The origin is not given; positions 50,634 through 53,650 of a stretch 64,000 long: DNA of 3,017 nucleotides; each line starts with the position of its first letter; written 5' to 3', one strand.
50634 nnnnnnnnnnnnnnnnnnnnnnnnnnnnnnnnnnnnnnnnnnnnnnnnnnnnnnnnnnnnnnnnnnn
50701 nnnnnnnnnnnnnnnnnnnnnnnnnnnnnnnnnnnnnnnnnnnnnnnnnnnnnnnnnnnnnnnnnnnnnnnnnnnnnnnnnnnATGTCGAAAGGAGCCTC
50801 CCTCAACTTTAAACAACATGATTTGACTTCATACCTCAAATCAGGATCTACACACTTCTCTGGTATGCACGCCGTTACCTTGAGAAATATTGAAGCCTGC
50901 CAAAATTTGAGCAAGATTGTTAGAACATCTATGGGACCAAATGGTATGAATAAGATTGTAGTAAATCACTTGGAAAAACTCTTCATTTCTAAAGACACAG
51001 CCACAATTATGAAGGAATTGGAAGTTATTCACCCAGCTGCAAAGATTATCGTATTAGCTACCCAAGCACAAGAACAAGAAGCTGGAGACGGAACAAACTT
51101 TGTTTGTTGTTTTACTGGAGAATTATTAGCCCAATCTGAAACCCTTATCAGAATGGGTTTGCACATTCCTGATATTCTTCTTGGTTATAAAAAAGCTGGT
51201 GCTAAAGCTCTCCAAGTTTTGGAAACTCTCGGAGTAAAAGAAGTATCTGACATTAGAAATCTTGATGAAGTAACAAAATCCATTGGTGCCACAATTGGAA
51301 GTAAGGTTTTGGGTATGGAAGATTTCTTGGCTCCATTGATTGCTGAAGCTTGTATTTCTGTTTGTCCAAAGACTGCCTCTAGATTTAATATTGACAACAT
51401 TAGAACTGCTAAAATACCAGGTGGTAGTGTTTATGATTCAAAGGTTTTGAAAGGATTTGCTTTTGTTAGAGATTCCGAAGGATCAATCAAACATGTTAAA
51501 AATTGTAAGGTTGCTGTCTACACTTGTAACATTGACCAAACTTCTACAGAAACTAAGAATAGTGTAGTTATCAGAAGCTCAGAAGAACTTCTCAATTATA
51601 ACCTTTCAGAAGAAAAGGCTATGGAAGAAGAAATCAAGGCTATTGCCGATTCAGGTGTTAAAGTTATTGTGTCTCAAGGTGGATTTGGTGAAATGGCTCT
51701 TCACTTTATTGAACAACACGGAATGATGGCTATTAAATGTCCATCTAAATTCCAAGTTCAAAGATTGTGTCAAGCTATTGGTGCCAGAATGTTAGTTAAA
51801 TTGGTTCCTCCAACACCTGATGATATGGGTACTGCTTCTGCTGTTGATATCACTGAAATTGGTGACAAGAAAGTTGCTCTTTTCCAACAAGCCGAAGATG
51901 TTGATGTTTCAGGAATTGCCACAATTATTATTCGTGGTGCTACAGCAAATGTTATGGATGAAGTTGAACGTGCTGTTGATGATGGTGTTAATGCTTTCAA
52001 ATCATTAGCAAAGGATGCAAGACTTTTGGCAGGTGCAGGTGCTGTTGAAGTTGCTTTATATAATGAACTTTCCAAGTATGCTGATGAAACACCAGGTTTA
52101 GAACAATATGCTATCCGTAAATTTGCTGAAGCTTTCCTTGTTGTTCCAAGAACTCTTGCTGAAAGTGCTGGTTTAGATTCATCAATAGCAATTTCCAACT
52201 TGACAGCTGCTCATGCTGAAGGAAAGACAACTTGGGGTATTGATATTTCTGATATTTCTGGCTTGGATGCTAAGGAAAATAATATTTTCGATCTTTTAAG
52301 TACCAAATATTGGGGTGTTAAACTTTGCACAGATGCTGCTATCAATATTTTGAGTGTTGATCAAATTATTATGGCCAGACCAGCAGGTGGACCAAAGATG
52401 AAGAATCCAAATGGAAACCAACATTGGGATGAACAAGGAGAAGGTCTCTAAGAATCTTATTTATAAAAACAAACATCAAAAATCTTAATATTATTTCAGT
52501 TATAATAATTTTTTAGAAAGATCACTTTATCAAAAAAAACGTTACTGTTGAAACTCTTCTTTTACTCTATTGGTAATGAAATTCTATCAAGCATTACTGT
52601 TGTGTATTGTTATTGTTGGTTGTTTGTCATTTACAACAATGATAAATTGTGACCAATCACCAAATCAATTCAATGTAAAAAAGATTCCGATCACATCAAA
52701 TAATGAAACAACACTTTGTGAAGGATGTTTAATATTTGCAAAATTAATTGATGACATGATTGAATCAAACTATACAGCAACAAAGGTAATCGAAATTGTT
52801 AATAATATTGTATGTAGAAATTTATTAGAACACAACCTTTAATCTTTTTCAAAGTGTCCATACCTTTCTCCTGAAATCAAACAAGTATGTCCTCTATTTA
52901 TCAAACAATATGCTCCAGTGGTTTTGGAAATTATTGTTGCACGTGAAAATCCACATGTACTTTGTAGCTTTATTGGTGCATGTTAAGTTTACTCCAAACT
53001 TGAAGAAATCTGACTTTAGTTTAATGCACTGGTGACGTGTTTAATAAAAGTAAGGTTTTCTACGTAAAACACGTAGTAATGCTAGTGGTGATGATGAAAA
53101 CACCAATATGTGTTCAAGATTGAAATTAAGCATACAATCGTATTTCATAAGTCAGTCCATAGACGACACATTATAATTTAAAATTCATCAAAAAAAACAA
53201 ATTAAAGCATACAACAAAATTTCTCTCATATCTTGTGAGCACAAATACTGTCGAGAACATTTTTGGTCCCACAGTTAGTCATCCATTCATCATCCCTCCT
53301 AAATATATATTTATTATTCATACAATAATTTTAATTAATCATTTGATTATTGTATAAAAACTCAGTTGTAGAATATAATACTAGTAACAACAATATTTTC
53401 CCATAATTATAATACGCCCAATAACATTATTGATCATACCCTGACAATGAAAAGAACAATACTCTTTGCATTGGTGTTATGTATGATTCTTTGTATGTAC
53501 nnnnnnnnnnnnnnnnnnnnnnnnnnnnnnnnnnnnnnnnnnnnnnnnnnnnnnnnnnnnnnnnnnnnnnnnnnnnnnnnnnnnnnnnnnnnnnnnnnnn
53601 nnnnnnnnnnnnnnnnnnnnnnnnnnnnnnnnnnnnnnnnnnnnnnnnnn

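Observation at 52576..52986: Unannotated saposin-like (amoebapore/naegleriapore-type) secreted peptide gene with a 45-nt intron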

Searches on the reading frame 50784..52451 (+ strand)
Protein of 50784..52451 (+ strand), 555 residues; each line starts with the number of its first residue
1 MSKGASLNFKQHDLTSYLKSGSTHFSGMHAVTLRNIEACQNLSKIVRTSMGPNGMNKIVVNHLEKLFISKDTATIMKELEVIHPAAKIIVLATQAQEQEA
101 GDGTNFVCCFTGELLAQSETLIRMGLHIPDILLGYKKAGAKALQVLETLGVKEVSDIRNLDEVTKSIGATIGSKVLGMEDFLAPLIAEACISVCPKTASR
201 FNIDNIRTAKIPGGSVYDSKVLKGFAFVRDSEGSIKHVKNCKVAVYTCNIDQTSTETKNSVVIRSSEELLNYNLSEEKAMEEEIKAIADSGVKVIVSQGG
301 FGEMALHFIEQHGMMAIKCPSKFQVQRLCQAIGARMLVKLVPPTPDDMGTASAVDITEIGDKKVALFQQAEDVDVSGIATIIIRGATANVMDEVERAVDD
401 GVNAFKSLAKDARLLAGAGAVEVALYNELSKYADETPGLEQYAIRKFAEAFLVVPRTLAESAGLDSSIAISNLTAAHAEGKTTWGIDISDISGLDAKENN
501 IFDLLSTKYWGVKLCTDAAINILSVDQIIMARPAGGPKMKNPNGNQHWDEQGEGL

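Call 7: list_cluster_members(proteins=[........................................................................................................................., window:50784-52448:+, window:52576-52839:+])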
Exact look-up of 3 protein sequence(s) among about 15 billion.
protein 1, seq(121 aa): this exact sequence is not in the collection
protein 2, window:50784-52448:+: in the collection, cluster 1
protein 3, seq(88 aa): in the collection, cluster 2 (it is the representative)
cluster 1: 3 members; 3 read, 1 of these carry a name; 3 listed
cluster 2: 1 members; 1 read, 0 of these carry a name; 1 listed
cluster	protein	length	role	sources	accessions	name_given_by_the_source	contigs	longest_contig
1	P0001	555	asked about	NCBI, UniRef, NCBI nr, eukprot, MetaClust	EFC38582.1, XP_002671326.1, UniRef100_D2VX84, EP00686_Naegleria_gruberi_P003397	predicted protein [Naegleria gruberi] | CCT-theta n=1 Tax=Naegleria gruberi TaxID=5762 RepID=D2VX84_NAEGR | uncharacterized protein NAEGRDRAFT_83297 [Naegleria gruberi]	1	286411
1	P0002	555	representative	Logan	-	-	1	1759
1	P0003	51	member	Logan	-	-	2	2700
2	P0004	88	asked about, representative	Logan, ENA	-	-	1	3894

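Call 32: find_encoding_contigs(protein=window:50784-52451:+, flank=8000, max_places=4)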
Protein window:50784-52451:+ (555 aa): no gene with exactly this product is on record in the collection.

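Call 33: find_encoding_contigs(protein=P0001, flank=8000, max_places=4)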
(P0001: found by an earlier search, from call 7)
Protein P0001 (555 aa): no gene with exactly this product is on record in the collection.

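Call 34: find_encoding_contigs(protein=P0004, flank=5000, max_places=6)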
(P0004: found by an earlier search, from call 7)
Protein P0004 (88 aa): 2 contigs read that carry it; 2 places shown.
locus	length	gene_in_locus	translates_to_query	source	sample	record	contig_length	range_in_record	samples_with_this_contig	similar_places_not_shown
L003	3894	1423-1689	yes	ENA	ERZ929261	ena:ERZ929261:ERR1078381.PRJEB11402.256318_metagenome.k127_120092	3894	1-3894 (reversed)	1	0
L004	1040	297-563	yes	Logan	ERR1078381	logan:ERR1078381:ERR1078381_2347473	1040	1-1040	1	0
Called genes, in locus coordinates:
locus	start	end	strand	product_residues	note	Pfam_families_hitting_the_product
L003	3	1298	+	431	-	?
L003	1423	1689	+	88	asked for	PF05184:SapB_1 (weak)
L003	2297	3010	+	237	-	-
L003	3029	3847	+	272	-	PF14397:ATPgrasp_ST (faint), PF02655:ATP-grasp_3, PF08443:RimK, PF02222:ATP-grasp (weak), PF02955:GSH-S_ATP, PF07478:Dala_Dala_lig_C (faint)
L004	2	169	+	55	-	?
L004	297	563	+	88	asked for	PF05184:SapB_1 (weak)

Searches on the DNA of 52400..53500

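Call 61: search_rna_families(source=window, start=52400, end=53500, threshold=evalue, max_evalue=1)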
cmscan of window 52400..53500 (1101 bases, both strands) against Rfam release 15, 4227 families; matches with E-value up to 1: 1.
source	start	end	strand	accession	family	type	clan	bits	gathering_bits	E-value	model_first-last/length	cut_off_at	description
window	53270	53320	-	RF01304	sR5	Gene; snRNA; snoRNA; CD-box;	-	15.7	40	0.71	1-53/53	no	Small nucleolar RNA sR5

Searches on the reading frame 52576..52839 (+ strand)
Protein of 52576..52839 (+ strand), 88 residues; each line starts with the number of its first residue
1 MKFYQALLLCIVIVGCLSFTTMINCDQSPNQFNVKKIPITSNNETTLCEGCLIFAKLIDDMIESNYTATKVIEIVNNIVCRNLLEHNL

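Call 5: search_protein_families(library=pfam, proteins=[window:52576-52839:+], max_evalue=1)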
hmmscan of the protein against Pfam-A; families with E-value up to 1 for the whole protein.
seq(88 aa): 2 families
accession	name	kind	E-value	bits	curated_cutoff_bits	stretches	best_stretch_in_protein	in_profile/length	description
PF05184.20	SapB_1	-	1.4e-05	25.4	25.2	1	47-80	2-34/38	Saposin-like type B, region 1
PF22192.2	GtgE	-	0.15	12.2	27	0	58-85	24-51/169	GtgE peptidase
